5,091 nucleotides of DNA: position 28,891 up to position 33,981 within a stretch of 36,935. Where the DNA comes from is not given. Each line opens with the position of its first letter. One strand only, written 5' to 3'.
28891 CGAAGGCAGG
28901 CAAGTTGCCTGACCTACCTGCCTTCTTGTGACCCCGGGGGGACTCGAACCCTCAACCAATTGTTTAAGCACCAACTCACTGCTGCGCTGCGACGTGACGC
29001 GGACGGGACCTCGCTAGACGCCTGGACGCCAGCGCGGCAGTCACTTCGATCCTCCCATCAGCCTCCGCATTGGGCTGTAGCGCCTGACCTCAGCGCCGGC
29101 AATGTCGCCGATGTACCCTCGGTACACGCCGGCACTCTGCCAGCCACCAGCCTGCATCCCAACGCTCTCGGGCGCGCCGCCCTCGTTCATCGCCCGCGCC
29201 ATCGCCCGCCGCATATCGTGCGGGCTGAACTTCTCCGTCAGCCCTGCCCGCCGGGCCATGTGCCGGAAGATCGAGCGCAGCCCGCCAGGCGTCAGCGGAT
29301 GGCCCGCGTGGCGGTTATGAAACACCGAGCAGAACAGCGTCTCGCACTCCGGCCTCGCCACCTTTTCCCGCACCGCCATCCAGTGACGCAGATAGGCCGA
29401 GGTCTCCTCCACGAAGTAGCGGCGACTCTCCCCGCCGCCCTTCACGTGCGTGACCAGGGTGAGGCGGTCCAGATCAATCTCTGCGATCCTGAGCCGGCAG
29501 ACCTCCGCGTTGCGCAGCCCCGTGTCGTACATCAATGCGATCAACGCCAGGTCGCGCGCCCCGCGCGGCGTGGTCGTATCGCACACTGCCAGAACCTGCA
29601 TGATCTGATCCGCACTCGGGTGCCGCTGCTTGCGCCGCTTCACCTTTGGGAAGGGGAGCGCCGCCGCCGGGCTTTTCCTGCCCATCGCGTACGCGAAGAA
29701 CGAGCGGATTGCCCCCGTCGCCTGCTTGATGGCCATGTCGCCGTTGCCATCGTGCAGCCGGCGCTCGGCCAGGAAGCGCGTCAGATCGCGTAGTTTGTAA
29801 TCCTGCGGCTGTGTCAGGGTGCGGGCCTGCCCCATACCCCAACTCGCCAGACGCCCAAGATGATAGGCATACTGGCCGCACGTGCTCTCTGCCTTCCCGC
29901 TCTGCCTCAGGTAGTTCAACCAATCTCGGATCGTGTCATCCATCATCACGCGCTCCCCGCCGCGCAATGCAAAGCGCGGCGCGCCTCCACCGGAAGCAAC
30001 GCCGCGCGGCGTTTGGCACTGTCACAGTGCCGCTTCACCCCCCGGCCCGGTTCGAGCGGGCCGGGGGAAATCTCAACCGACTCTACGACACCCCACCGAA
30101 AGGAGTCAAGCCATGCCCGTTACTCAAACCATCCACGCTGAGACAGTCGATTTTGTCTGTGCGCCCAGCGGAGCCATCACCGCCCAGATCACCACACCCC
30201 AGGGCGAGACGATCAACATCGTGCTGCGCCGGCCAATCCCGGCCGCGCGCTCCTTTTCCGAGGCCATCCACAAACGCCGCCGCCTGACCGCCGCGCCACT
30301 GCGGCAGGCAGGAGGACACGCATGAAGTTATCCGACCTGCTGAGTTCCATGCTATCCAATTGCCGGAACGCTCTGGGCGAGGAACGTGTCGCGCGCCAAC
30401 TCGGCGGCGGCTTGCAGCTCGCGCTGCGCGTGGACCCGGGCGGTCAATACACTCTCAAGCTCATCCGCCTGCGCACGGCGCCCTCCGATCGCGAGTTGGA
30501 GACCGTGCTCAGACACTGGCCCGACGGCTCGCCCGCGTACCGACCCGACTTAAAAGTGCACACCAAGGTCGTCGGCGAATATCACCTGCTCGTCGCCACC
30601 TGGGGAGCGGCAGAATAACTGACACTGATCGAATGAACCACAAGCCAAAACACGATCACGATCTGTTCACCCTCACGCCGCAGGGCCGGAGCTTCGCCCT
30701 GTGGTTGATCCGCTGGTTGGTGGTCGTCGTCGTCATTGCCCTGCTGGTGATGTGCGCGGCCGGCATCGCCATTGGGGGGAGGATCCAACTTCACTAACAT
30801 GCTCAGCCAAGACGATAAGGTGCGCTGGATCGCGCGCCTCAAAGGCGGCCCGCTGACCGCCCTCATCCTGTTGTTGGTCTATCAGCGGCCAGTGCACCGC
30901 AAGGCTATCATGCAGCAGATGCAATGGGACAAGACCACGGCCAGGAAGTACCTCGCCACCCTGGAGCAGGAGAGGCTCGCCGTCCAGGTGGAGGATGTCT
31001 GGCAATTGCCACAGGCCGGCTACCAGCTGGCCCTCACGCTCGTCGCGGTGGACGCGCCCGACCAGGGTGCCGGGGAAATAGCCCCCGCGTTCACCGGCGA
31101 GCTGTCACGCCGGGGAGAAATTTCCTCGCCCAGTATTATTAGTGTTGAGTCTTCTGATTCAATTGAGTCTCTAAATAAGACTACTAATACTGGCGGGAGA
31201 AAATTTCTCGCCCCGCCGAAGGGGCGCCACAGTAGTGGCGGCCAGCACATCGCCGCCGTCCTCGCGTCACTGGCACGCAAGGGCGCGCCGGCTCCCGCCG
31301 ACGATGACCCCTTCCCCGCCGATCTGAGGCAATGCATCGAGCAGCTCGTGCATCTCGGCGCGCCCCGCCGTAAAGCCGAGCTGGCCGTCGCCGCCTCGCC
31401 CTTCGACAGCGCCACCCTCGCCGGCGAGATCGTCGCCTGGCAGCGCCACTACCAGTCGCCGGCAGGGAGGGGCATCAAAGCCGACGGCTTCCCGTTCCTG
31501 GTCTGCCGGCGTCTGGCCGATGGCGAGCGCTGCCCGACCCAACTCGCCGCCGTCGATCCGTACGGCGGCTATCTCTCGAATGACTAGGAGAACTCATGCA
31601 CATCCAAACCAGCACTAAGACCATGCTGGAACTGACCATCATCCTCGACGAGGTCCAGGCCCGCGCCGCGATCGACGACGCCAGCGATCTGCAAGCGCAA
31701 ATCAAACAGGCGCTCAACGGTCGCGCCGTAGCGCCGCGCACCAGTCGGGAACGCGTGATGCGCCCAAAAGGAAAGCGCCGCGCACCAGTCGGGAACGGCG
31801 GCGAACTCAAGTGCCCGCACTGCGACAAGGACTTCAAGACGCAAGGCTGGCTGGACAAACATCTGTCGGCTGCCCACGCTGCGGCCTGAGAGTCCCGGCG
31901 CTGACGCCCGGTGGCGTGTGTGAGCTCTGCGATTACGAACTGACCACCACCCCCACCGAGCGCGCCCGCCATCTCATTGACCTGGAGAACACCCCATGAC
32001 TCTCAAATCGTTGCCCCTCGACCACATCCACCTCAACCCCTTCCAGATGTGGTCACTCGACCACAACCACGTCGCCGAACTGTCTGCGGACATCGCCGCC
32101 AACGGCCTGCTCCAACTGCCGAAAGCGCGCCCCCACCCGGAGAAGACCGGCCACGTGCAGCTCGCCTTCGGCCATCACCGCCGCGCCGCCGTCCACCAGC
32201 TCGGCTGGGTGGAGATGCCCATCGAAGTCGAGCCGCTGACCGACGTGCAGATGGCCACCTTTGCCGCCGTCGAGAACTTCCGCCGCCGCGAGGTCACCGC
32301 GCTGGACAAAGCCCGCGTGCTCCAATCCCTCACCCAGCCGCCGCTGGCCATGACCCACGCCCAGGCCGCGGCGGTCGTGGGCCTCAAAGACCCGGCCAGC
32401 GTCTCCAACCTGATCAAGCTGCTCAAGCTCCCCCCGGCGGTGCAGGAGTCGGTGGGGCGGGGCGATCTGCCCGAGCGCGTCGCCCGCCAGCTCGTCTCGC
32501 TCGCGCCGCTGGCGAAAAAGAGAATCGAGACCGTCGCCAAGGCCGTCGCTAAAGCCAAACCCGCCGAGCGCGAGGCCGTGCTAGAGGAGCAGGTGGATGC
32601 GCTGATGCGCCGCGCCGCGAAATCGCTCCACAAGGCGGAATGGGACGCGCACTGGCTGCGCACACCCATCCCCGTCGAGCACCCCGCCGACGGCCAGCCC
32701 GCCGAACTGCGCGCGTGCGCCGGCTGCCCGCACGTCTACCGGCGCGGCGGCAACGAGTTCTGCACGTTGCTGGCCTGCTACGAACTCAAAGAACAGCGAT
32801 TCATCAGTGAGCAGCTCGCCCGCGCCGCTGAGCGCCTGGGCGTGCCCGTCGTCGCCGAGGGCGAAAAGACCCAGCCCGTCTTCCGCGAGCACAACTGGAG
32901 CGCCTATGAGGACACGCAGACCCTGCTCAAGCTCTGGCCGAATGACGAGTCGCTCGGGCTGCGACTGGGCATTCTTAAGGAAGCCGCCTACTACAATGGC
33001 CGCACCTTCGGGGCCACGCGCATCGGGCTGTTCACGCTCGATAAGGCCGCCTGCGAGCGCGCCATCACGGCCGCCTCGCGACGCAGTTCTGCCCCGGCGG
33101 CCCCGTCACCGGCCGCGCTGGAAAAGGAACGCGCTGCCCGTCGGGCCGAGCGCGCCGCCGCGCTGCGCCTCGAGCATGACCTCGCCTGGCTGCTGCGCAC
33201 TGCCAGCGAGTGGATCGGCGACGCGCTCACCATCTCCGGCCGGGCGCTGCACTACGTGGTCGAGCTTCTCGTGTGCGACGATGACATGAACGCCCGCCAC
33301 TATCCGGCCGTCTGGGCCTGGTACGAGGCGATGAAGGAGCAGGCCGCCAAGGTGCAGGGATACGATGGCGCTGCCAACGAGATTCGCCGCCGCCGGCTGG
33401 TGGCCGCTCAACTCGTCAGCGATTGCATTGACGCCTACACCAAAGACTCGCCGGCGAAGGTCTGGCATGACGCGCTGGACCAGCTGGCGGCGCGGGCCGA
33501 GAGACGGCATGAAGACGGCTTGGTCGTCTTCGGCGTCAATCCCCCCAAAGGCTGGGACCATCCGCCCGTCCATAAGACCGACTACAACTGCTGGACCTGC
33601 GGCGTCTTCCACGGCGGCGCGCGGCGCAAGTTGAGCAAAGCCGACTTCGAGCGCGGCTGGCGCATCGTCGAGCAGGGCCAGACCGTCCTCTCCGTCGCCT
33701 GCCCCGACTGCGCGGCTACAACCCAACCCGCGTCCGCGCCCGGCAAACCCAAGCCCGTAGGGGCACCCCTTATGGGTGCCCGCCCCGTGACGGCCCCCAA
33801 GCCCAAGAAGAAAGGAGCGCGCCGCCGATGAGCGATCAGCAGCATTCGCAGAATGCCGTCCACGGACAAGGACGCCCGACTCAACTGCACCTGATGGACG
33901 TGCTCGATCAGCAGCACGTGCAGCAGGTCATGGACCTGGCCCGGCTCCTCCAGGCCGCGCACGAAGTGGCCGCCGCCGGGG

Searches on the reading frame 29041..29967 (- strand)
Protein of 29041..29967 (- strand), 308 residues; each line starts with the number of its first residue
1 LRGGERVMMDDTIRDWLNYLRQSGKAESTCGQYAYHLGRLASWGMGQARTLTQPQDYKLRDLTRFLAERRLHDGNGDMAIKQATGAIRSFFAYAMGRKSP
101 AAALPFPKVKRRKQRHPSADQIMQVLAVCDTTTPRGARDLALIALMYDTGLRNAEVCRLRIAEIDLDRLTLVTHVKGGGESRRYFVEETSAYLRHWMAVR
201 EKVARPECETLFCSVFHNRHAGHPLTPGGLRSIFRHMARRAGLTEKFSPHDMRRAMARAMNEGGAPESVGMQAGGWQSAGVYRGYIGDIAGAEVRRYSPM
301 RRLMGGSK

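Call 10: search_protein_families(library=phrogs, proteins=[window:29041-29967:-], max_evalue=0.001)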
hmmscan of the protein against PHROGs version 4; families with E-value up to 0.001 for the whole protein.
window:29041-29967:- (308 aa): 2 families
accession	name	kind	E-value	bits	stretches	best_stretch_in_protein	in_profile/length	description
phrog_1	-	integration and excision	4.5e-36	126.3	1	13-286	170-433/611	integrase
phrog_216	-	integration and excision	2.8e-22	80.2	1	84-290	19-226/301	integrase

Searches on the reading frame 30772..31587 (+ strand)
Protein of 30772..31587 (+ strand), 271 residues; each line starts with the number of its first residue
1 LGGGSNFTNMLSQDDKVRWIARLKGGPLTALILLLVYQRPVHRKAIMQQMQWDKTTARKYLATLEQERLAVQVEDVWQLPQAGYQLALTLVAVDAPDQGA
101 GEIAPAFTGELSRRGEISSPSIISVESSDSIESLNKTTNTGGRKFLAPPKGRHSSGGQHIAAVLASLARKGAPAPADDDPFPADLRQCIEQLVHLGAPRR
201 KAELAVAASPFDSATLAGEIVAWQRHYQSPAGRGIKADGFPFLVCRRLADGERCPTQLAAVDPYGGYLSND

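Call 11: search_protein_families(library=phrogs, proteins=[window:30772-31587:+], max_evalue=0.001)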
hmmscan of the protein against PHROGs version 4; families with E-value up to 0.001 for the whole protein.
window:30772-31587:+ (271 aa): 0 families

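Call 12: search_protein_families(library=pfam, proteins=[window:30772-31587:+], max_evalue=0.01)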
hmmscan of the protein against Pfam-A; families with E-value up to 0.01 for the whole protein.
window:30772-31587:+ (271 aa): 1 family
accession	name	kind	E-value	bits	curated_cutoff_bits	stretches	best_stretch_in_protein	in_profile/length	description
PF09339.16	HTH_IclR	-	0.0018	18.5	22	1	38-73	16-51/52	IclR helix-turn-helix domain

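Call 94: search_protein_families(library=ncbifam, proteins=[window:30772-31587:+], max_evalue=0.01)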
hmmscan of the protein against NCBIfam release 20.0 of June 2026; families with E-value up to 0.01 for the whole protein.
window:30772-31587:+ (271 aa): 0 families

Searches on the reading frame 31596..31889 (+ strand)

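Call 11: search_protein_families(library=phrogs, proteins=[window:31596-31889:+], max_evalue=0.001)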
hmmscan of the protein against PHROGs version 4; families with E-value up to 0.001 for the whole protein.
window:31596-31889:+ (97 aa): 1 family
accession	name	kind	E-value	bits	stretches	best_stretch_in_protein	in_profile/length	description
phrog_8162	-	unknown function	0.00083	20.5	1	44-91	28-76/106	-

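Call 12: search_protein_families(library=pfam, proteins=[window:31596-31889:+], max_evalue=0.01)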
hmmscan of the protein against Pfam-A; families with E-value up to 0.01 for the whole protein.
window:31596-31889:+ (97 aa): 4 families
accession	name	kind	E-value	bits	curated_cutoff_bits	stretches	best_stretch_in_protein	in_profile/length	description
PF00096.32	zf-C2H2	-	3.9e-05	24.3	25.2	1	72-94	2-23/23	Zinc finger, C2H2 type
PF13894.12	zf-C2H2_4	-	0.00033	21.6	27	1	72-94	2-24/24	C2H2-type zinc finger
PF12171.14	zf-C2H2_jaz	-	0.00076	20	22.6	1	71-90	2-21/27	Zinc-finger double-stranded RNA-binding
PF05605.18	zf-Di19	-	0.0092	16.6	27.5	0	70-96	2-27/54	Drought induced 19 protein (Di19), zinc-binding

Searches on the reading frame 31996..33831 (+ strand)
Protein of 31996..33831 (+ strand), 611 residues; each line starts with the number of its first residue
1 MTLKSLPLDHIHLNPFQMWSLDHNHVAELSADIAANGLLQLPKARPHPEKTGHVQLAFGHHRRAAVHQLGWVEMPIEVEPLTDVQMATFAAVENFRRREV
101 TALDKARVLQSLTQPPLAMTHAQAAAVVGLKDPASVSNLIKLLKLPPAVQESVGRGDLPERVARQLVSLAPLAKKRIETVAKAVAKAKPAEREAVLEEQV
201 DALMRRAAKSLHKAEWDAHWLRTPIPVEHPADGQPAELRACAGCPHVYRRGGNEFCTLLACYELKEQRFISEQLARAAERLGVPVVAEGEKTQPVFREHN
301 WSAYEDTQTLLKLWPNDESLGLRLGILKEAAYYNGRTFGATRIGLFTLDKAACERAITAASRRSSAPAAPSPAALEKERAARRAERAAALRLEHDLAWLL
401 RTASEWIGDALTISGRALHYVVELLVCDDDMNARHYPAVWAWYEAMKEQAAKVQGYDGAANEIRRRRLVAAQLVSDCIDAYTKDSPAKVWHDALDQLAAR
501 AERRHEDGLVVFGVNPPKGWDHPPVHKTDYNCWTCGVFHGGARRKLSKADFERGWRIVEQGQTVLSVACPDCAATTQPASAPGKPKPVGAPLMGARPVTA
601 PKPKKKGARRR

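Call 11: search_protein_families(library=phrogs, proteins=[window:31996-33831:+], max_evalue=0.001)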
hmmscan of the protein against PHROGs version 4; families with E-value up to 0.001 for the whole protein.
window:31996-33831:+ (611 aa): 4 families
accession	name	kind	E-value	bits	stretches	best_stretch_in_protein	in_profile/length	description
phrog_3264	-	DNA, RNA and nucleotide metabolism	3e-15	57.7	1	3-206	49-243/337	ParB-like partition protein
phrog_4715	-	DNA, RNA and nucleotide metabolism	6.9e-12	45.5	1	13-301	157-416/630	ParB-like partition protein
phrog_1033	-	DNA, RNA and nucleotide metabolism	2.4e-11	45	1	21-215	53-251/334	ParB-like partition protein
phrog_21315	-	unknown function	4.5e-07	30.2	1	17-194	23-155/415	-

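Call 12: search_protein_families(library=pfam, proteins=[window:31996-33831:+], max_evalue=0.01)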
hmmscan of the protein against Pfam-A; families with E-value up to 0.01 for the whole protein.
window:31996-33831:+ (611 aa): 2 families
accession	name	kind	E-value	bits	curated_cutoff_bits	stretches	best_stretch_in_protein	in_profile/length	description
PF17762.8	HTH_ParB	-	8.3e-11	42.4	22.6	1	100-187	3-86/102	ParB HTH domain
PF02195.25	ParB_N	-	2.9e-07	30.9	26.3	1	3-95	3-94/95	ParB N-terminal domain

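Call 49: find_homologous_proteins(query=window:31996-33831:+, max_evalue=1e-20)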
Query window:31996-33831:+ (611 aa): 8 proteins with E <= 1e-20 among 8000 candidates.
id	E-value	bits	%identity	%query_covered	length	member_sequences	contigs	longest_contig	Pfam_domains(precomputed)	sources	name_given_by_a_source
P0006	2.1e-137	478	43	93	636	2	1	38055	PF17762.9,PF02195.27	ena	-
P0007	4.3e-92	328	36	97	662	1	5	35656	PF17762.9,PF02195.27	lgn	-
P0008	2.8e-87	312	39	49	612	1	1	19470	PF17762.9,PF02195.27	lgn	-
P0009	5.3e-77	278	33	95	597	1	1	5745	PF17762.9,PF02195.27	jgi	-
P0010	1.3e-67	247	32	92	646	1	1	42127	PF17762.9,PF02195.27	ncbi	-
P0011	6.4e-61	225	43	49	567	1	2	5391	PF17762.9,PF02195.27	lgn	-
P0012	3.8e-58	216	36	66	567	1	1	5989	PF17762.9,PF02195.27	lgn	-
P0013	1.6e-21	95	30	50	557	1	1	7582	PF17762.9,PF02195.27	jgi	jgi:ParB/RepB/Spo0J family partition protein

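Call 50: find_encoding_contigs(protein=P0010, flank=10000, max_places=2)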
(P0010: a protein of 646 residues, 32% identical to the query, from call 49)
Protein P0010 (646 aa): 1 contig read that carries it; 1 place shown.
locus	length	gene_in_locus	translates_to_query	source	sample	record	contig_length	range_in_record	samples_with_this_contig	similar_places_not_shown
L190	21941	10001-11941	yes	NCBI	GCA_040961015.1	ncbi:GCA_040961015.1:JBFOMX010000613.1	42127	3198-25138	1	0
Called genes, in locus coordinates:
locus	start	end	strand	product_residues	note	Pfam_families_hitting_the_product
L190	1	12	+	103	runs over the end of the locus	-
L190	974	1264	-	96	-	-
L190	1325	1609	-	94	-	-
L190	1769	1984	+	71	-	-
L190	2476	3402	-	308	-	PF02899:Phage_int_SAM_1 (weak), PF00589:Phage_integrase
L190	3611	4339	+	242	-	-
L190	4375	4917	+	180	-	-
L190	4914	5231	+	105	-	-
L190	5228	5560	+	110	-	-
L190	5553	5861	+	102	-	-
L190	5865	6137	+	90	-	-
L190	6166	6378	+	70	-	-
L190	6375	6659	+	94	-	-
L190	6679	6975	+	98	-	-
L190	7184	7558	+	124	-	-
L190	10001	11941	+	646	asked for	PF02195:ParB_N, PF17762:HTH_ParB (weak)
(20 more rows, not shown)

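Call 51: find_encoding_contigs(protein=P0008, flank=10000, max_places=2)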
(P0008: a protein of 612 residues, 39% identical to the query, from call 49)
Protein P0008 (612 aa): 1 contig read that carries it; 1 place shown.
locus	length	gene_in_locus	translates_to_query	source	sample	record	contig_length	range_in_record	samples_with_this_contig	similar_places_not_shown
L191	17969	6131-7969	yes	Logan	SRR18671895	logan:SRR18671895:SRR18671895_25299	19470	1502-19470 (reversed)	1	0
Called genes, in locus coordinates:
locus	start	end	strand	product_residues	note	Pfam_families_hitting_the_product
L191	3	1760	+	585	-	?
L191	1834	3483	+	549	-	PF00270:DEAD, PF04851:ResIII, PF18766:SWI2_SNF2 (weak), PF00271:Helicase_C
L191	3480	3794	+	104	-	PF01870:Hjc (weak)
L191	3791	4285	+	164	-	-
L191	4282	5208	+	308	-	PF13155:Toprim_2 (weak)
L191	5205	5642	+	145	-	-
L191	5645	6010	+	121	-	-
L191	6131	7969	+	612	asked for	PF02195:ParB_N (weak), PF17762:HTH_ParB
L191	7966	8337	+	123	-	-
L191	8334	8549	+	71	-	-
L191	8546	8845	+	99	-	-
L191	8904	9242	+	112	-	-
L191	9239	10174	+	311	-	-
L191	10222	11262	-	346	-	-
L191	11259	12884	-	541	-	-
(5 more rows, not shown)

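Call 52: find_encoding_contigs(protein=P0007, flank=10000, max_places=5)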
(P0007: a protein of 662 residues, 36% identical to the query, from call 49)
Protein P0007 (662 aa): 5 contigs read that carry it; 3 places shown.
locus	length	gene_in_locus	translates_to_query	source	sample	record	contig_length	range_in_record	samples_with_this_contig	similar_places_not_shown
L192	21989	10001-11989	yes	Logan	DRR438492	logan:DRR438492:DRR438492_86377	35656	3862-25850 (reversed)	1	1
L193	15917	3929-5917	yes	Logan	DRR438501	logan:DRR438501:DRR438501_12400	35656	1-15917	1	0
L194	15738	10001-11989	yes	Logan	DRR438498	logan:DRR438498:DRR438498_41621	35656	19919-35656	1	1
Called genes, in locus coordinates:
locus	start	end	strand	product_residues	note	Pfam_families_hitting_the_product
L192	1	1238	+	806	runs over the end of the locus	PF07494:Reg_prop (faint), PF12768:Rax2, PF17164:DUF5122 (faint)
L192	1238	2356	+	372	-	PF14594:Sipho_Gp37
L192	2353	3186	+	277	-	-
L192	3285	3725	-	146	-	-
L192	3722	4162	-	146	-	-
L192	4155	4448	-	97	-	-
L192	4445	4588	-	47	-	-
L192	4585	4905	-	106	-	-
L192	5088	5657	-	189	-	-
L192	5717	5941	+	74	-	-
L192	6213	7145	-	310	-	PF02899:Phage_int_SAM_1 (faint), PF00589:Phage_integrase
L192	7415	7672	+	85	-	-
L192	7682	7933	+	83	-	-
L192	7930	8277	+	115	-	-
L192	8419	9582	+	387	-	PF11638:DnaA_N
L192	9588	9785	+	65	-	-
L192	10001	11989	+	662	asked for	PF02195:ParB_N, PF17762:HTH_ParB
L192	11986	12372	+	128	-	-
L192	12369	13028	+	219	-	PF00226:DnaJ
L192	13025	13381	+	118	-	-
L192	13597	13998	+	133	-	-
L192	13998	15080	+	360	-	-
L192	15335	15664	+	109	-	-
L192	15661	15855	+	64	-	-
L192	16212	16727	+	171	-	-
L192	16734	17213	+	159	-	-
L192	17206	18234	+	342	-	-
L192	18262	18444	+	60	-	-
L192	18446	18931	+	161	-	PF18932:DUF5681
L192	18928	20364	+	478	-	-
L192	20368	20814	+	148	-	-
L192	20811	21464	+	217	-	-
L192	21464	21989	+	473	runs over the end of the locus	-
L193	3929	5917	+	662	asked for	PF02195:ParB_N, PF17762:HTH_ParB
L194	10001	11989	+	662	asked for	PF02195:ParB_N, PF17762:HTH_ParB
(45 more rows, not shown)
